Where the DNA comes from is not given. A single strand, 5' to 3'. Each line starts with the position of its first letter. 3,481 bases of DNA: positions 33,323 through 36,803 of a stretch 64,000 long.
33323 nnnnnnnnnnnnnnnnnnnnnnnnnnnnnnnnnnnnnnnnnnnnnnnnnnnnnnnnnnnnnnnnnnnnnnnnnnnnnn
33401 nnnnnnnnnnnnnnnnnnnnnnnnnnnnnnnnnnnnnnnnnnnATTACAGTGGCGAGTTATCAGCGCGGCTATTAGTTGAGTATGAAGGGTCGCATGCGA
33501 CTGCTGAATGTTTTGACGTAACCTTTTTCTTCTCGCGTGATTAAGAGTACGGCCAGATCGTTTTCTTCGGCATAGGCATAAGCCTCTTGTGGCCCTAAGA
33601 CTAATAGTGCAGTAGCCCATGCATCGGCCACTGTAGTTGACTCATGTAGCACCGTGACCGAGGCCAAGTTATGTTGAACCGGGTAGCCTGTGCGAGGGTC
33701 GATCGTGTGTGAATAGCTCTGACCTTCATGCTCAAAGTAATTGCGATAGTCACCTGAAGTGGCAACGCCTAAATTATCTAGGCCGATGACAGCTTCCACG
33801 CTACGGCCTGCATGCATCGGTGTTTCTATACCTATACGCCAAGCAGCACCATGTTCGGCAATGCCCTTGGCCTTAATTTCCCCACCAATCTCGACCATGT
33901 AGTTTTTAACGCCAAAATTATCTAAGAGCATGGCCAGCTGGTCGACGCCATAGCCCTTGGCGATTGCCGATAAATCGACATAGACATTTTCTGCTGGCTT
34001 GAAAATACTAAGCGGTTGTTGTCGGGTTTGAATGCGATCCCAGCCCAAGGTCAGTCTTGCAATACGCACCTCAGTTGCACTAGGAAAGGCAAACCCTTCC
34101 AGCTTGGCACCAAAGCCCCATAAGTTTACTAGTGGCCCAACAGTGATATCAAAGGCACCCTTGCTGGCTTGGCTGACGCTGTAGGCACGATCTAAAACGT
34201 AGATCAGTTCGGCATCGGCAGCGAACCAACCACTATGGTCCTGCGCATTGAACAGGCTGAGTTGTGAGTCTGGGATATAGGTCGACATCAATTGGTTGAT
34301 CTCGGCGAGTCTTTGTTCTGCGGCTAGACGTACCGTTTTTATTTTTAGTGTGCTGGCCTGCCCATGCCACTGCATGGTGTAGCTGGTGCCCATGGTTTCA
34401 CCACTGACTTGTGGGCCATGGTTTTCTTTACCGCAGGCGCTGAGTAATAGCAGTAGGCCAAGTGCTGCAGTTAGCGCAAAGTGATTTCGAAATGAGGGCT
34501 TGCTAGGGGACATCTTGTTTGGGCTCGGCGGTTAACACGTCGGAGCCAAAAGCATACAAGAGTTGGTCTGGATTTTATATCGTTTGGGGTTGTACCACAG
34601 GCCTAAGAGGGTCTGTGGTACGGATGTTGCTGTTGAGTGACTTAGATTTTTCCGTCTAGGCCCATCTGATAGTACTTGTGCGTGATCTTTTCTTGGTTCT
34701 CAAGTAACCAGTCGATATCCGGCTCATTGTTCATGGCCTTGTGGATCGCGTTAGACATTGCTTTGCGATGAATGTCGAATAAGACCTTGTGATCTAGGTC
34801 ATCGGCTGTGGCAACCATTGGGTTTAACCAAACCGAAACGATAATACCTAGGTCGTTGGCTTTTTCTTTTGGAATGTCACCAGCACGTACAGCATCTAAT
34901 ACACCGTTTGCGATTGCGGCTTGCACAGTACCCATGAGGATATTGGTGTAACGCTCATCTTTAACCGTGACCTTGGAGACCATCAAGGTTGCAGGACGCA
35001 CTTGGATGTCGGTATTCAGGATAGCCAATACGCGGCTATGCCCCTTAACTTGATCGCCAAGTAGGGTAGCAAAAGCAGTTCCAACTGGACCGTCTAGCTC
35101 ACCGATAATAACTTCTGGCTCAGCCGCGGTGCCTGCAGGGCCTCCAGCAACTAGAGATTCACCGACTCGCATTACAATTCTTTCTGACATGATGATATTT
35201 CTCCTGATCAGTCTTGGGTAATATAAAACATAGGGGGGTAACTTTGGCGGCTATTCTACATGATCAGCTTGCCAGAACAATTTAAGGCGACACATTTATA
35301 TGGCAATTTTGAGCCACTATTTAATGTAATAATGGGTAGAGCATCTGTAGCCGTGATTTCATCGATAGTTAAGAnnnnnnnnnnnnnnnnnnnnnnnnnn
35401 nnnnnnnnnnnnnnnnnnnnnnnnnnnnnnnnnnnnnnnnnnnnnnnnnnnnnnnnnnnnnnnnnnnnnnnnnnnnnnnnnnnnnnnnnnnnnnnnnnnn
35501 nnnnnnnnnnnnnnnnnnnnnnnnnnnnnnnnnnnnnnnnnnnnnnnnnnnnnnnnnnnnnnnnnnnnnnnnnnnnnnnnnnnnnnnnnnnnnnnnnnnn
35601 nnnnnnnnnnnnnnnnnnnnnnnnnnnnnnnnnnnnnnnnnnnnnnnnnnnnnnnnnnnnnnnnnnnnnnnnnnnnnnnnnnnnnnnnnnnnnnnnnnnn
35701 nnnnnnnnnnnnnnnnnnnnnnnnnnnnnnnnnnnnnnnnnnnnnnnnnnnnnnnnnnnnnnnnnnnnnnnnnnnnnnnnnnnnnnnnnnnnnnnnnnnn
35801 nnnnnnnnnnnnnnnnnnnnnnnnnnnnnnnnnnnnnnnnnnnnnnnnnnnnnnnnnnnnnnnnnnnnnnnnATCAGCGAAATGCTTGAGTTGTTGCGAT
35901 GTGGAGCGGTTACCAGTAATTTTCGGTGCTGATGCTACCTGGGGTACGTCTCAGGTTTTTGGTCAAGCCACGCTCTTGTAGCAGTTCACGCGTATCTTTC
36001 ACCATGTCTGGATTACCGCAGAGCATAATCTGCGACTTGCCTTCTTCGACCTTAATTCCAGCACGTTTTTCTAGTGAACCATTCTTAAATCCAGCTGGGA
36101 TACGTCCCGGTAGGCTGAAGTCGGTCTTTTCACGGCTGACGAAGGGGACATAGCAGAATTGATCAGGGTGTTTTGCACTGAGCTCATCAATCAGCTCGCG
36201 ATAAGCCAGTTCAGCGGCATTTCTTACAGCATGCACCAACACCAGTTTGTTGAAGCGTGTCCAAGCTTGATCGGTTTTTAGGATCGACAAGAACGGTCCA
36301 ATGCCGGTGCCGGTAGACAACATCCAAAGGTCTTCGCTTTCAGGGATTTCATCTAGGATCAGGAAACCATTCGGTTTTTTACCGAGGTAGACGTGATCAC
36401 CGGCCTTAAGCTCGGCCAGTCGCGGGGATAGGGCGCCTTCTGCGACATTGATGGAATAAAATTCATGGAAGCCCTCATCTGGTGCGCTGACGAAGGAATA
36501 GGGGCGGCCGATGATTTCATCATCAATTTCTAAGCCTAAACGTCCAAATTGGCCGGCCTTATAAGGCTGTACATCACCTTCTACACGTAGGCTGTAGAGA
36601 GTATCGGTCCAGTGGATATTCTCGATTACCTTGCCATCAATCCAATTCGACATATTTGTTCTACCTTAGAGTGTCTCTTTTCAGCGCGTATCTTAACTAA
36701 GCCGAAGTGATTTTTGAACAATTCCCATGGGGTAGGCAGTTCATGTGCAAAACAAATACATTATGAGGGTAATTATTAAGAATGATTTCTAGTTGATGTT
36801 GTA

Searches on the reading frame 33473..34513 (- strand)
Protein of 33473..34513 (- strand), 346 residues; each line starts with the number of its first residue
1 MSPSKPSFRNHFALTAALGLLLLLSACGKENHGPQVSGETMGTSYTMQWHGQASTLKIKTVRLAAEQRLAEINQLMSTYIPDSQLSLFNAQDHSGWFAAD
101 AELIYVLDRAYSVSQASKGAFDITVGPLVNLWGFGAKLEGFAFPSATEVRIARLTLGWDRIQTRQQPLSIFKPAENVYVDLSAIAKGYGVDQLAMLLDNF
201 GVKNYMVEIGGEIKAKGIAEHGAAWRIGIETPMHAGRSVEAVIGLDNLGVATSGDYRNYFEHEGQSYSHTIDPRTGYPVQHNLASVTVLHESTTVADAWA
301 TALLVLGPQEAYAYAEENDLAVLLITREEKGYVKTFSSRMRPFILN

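Call 57: search_protein_families(library=ncbifam, proteins=[window:33473-34513:-], max_evalue=1e-10)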
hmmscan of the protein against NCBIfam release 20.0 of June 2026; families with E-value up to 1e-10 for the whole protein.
window:33473-34513:- (346 aa): 1 family
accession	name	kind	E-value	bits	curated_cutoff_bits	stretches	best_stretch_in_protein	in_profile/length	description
NF007774.0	PRK10461.1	equivalog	7.4e-81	271.7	498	1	12-345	5-347/351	FAD:protein FMN transferase ApbE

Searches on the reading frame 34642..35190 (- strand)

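Call 57: search_protein_families(library=ncbifam, proteins=[window:34642-35190:-], max_evalue=1e-10)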
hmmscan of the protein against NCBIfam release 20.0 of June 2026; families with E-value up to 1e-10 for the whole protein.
window:34642-35190:- (182 aa): 2 families
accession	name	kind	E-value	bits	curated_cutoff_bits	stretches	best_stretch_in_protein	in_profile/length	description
TIGR03126.1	one_C_fae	equivalog_domain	2.9e-38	131.5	118.05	1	7-172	1-159/160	formaldehyde-activating enzyme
NF009833.0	PRK13307.1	equivalog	5.8e-30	104.4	274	1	7-172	2-160/392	bifunctional 5,6,7,8-tetrahydromethanopterin hydro-lyase/3-hexulose-6-phosphate synthase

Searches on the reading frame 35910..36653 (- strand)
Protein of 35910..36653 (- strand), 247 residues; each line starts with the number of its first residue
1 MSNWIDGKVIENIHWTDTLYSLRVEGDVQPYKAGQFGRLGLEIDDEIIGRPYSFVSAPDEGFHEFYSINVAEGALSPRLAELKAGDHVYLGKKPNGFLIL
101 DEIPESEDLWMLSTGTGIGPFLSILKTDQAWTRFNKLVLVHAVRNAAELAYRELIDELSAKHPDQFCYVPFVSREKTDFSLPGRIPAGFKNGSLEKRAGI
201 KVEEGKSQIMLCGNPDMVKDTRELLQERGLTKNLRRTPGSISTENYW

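Call 57: search_protein_families(library=ncbifam, proteins=[window:35910-36653:-], max_evalue=1e-10)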
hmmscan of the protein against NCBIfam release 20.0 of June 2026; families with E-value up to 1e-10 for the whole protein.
window:35910-36653:- (247 aa): 7 families
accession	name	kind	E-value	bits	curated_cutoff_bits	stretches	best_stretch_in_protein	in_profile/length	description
NF008178.0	PRK10926.1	equivalog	8.5e-88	293.8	390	1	1-247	1-248/248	ferredoxin--NADP(+) reductase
NF040810.1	BenC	equivalog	1.6e-19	70.3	430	1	21-232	121-322/333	benzoate 1,2-dioxygenase electron transfer component BenC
TIGR02160.1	PA_CoA_Oxy5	hypoth_equivalog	1e-16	60.7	420.8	1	31-233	33-234/352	1,2-phenylacetyl-CoA epoxidase subunit PaaE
NF004317.0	PRK05713.1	equivalog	4e-15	55.9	338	1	10-181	96-265/312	iron-sulfur-binding ferredoxin reductase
NF009805.0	PRK13289.1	equivalog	1.8e-14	53.5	432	1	25-232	179-384/399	NO-inducible flavohemoprotein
NF045803.1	MethMoxFADbindMmoC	equivalog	2.8e-13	49.4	500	1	30-232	139-332/343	aromatic/alkene monooxygenase hydroxylase FAD-binding subunit MmoC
NF008822.0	PRK11872.1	equivalog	2.8e-11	43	402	1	31-232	137-327/341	anthranilate 1,2-dioxygenase electron transfer component AntC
